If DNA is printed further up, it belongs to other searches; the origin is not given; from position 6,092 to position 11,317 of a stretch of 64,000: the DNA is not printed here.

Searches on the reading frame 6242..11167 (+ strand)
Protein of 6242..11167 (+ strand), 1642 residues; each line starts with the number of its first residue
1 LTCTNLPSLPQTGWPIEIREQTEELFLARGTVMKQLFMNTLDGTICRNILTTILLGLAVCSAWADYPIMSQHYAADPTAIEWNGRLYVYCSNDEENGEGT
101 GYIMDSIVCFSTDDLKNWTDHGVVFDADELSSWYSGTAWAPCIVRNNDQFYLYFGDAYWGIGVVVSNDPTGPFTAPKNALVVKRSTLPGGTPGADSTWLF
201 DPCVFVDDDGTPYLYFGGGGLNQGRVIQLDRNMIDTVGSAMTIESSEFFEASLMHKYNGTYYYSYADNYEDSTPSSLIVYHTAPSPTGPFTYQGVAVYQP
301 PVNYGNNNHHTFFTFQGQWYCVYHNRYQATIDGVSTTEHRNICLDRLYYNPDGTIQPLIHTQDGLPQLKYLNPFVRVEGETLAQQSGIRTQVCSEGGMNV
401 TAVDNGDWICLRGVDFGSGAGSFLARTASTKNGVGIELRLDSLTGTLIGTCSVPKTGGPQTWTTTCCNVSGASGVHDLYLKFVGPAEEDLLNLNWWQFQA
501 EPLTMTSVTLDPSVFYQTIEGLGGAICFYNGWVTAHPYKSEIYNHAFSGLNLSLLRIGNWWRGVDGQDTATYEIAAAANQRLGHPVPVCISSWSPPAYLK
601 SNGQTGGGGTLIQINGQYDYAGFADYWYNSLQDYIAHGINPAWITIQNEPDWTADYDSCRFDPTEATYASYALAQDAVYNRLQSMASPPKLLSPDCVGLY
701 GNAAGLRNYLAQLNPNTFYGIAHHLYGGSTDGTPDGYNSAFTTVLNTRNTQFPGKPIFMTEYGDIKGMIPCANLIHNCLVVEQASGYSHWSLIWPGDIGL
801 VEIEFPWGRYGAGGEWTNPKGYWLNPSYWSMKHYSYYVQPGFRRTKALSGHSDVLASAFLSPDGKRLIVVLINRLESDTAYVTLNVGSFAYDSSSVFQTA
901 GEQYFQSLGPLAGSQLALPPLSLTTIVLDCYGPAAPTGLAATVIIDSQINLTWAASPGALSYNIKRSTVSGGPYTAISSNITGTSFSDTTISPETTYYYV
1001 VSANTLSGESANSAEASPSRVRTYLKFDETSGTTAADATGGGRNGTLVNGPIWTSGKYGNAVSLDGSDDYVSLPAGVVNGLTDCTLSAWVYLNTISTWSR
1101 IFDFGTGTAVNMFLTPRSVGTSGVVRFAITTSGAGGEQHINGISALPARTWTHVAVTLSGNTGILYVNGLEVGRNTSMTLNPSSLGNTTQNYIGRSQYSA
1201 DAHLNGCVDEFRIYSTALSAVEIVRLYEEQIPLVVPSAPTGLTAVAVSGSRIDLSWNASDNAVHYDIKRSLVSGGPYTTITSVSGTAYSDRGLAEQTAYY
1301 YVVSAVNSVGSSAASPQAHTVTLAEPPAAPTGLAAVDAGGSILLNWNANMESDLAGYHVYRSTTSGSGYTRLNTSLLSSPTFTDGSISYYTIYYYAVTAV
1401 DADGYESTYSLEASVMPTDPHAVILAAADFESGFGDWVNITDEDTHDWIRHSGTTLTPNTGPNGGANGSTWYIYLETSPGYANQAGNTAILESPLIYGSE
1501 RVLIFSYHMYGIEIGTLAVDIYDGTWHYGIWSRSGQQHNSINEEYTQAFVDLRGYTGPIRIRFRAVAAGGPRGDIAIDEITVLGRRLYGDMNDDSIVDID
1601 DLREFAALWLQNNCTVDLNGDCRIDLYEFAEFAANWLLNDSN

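Call 10: search_protein_families(library=pfam, proteins=[window:6242-11167:+], max_evalue=0.001)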
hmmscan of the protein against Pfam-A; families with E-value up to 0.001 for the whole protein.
window:6242-11167:+ (1642 aa): 7 families
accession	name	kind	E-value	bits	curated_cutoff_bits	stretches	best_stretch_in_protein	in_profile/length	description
PF04616.20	Glyco_hydro_43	-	1.4e-40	139.9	32.2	1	67-355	4-288/288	Glycosyl hydrolases family 43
PF03422.21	CBM_6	-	3.6e-34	118.2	28.9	1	378-499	1-124/125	Carbohydrate binding module (family 6)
PF13385.13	Laminin_G_3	-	4.3e-31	108.5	27.6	1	1065-1223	1-150/151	Concanavalin A-like lectin/glucanases superfamily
PF00629.30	MAM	-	1.1e-18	67.9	26.4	1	1429-1583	2-153/158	MAM domain, meprin/A5/mu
PF00041.27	fn3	-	2.3e-12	47.4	25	1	1237-1320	1-83/84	Fibronectin type III domain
PF18099.7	CBM_35_2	-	1.4e-07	32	23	1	394-497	13-111/112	Carbohydrate binding module (family 35)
PF02055.22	Glyco_hydro_30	-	1.8e-07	30.9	23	1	579-654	87-162/348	Glycosyl hydrolase family 30 TIM-barrel domain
